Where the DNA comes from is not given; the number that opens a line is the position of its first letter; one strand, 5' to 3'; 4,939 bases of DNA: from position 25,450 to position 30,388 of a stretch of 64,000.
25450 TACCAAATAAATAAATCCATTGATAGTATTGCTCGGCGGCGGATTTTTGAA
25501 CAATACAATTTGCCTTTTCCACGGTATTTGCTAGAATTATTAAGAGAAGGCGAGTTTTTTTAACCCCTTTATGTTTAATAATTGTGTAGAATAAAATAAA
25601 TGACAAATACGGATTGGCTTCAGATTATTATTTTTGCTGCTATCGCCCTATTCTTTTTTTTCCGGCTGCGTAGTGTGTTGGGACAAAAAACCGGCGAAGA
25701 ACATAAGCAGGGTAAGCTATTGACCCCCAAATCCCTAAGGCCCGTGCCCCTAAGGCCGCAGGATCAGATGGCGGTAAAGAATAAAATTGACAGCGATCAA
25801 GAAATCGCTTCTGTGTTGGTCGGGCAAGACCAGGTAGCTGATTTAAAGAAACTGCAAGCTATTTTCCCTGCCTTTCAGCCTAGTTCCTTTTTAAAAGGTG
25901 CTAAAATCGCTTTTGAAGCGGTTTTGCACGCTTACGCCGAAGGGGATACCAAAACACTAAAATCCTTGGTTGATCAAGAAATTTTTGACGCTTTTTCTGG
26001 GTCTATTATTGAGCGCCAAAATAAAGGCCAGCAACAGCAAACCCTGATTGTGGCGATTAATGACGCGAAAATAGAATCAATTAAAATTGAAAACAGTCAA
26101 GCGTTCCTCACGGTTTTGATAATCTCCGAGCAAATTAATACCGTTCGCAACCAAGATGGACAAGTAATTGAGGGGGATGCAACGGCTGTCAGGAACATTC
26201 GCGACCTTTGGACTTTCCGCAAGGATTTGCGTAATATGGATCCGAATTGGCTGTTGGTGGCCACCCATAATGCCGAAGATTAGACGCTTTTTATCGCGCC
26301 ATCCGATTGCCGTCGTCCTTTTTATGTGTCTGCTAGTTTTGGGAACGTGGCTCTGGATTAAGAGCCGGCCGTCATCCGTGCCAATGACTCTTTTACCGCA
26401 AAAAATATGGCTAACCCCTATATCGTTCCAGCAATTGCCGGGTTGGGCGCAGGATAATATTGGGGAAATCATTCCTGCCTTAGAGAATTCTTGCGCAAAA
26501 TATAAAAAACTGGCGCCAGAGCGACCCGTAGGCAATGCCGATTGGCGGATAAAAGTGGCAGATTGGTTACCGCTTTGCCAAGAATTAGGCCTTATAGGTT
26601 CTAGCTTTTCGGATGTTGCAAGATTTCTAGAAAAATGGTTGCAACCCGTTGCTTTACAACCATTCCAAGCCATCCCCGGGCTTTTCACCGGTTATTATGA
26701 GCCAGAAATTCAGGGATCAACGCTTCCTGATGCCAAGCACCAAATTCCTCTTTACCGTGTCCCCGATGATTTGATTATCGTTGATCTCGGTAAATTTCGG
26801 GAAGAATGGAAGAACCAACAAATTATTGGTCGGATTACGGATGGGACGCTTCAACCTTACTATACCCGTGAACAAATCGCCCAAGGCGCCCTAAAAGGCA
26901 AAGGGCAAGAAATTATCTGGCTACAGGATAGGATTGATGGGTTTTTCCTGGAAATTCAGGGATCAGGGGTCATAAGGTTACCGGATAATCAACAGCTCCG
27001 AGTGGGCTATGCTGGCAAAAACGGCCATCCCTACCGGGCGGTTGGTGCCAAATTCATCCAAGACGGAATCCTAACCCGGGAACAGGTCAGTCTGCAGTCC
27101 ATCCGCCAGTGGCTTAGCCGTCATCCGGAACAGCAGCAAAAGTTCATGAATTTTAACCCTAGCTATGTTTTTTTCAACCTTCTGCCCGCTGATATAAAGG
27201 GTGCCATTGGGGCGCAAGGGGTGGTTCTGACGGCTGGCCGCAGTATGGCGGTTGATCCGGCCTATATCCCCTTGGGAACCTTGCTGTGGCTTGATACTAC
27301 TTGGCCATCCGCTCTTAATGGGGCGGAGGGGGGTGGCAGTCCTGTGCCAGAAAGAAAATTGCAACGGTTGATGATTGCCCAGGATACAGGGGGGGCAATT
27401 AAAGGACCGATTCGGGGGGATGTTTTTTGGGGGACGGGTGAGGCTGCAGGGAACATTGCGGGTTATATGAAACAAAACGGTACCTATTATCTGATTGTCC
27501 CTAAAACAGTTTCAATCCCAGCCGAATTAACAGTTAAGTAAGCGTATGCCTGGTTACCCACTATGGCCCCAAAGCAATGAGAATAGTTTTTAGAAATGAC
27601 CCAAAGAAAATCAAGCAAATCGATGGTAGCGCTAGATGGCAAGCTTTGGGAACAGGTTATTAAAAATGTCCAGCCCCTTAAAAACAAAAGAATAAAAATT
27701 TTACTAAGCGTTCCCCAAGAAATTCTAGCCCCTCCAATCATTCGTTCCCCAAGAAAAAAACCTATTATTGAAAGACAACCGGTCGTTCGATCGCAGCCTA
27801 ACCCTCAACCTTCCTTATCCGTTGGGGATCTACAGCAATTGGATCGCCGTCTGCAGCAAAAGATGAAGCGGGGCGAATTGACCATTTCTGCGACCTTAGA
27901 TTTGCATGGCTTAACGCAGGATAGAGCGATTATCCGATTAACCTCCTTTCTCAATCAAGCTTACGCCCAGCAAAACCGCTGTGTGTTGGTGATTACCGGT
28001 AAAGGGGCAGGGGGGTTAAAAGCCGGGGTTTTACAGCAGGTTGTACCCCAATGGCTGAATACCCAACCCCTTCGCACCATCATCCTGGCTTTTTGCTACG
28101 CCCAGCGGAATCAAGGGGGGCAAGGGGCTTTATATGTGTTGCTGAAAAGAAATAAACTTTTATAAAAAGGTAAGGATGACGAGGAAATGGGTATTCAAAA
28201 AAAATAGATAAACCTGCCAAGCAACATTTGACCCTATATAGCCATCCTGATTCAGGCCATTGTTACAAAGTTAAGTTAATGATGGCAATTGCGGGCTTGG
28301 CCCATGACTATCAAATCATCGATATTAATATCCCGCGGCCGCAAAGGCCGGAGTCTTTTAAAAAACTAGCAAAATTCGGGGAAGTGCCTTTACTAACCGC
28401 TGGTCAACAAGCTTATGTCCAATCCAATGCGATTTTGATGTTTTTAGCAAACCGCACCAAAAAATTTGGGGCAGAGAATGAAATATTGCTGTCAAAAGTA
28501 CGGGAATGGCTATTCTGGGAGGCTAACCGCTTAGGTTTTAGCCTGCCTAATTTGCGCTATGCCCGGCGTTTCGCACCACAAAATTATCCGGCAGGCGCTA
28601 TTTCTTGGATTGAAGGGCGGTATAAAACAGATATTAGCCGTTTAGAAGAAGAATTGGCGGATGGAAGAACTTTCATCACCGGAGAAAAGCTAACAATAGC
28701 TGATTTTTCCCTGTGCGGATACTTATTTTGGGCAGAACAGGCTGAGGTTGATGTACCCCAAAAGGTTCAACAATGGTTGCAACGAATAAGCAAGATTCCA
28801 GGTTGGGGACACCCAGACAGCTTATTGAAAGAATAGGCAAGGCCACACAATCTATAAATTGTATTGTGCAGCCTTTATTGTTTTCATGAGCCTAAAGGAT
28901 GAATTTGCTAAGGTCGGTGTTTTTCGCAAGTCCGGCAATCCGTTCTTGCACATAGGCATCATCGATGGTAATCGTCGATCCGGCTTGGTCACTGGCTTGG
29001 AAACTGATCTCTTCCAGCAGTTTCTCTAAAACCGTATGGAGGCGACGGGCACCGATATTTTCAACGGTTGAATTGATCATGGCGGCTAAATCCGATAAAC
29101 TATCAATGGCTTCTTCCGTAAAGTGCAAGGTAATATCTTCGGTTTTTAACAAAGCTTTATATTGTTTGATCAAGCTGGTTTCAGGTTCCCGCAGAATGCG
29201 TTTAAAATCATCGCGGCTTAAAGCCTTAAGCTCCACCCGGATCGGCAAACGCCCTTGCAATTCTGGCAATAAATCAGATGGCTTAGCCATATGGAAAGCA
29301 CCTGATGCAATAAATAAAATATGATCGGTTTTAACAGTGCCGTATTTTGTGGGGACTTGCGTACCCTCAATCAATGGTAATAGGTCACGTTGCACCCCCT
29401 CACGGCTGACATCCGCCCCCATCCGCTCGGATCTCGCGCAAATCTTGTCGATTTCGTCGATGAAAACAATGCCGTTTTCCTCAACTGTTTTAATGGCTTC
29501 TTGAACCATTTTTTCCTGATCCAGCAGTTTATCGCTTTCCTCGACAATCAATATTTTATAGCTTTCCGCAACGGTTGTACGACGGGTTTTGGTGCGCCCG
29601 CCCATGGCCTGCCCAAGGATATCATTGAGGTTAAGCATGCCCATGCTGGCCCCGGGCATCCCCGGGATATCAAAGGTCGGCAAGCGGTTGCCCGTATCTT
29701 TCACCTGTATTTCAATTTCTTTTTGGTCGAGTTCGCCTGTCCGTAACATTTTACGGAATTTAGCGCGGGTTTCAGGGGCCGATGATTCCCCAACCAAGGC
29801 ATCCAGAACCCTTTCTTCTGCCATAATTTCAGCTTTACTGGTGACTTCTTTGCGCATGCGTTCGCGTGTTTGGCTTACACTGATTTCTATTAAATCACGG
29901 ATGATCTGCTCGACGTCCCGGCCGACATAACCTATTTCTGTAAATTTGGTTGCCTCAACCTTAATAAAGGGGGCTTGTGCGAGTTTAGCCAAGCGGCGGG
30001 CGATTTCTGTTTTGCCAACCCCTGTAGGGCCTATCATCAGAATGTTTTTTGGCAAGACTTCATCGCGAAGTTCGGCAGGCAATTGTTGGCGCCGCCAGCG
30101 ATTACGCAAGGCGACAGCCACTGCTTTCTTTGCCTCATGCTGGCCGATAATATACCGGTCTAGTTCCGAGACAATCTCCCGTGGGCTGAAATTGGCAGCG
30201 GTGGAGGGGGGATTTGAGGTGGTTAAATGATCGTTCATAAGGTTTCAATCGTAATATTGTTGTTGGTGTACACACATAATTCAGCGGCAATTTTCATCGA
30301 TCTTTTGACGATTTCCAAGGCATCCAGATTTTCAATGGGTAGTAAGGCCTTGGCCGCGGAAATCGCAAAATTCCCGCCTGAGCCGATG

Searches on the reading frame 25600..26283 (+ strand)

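Call 5: search_protein_families(library=ncbifam, proteins=[window:25600-26283:+])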
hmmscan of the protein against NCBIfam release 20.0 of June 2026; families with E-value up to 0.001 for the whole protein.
window:25600-26283:+ (227 aa): 3 families
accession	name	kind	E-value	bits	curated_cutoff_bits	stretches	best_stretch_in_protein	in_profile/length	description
NF033779.0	Tim44_TimA_adap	subfamily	6.5e-62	209.3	80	1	8-222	2-215/215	Tim44/TimA family putative adaptor protein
NF033778.1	trans_TimA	equivalog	1.3e-33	116.3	200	1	8-226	1-197/198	TIM44-related membrane protein TimA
TIGR00984.1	3a0801s03tim44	subfamily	1.9e-12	46.9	552.35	1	61-215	209-368/376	mitochondrial import inner membrane, translocase subunit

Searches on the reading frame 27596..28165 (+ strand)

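Call 5: search_protein_families(library=ncbifam, proteins=[window:27596-28165:+])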
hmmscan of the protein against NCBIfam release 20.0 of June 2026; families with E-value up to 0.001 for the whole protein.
window:27596-28165:+ (189 aa): 3 families
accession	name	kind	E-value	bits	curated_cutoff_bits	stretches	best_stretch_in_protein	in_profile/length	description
NF033154.1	endonuc_SmrA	equivalog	1.3e-20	73.9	180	1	88-187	79-176/189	DNA endonuclease SmrA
NF003432.0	PRK04946.1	equivalog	9.5e-16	58.2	128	1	83-186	80-175/181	endonuclease SmrB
TIGR01069.2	mutS2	equivalog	3.5e-10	38.9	400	1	87-181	702-788/790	endonuclease MutS2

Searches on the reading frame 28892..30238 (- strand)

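Call 5: search_protein_families(library=ncbifam, proteins=[window:28892-30238:-])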
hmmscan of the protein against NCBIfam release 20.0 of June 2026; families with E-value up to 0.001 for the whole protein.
window:28892-30238:- (448 aa): 23 families
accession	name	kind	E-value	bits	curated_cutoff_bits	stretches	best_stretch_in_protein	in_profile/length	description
TIGR00390.1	hslU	equivalog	3.4e-185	616.2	362.45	1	18-448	2-441/441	ATP-dependent protease ATPase subunit HslU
NF003745.1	PRK05342.1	equivalog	5.7e-69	233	359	3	15-119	58-165/418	ATP-dependent Clp protease ATP-binding subunit ClpX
TIGR00382.1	clpX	equivalog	1.7e-59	201.9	370.75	3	18-124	68-178/414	ATP-dependent protease ATP-binding subunit ClpX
TIGR01242.2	TIGR01242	subfamily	1.3e-11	44.1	500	1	63-120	148-203/362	proteasome-activating nucleotidase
NF003069.1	PRK03992.1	subfamily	2.9e-11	43.1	500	1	63-120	165-220/379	proteasome-activating nucleotidase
TIGR02639.1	ClpA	equivalog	4.9e-11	41.6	993.15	1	21-103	450-527/734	ATP-dependent Clp protease ATP-binding subunit ClpA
TIGR01241.2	FtsH_fam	equivalog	4.1e-08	32.5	600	1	62-117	194-247/598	ATP-dependent zinc metalloprotease FtsH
TIGR01243.1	CDC48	subfamily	1.2e-07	30.5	802.65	0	63-116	212-263/733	CDC48 family AAA ATPase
TIGR03346.1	chaperone_ClpB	equivalog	1.3e-07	30.4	1232.1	1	24-86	561-618/853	ATP-dependent chaperone ClpB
NF008004.0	PRK10733.1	equivalog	2.5e-07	29.1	1008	1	32-118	156-238/644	ATP-dependent zinc metalloprotease FtsH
NF047747.1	PrtsmActNtasePan2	equivalog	4.1e-07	29.6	700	1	63-121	185-241/397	proteasome-activating nucleotidase Pan2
NF047748.1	PrtsmActNtasePan1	equivalog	2.7e-06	26.7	750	0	63-120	182-237/405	proteasome-activating nucleotidase Pan1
NF041006.2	cell_div_CdvC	equivalog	3.9e-06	26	650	1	30-120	105-189/370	cell division protein CdvC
NF000868.0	PRK00080.1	equivalog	4.1e-06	25.9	282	0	30-94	27-82/330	Holliday junction branch migration DNA helicase RuvB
TIGR00635.1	ruvB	equivalog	7.6e-06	25.2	299.05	0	31-96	7-63/305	Holliday junction branch migration DNA helicase RuvB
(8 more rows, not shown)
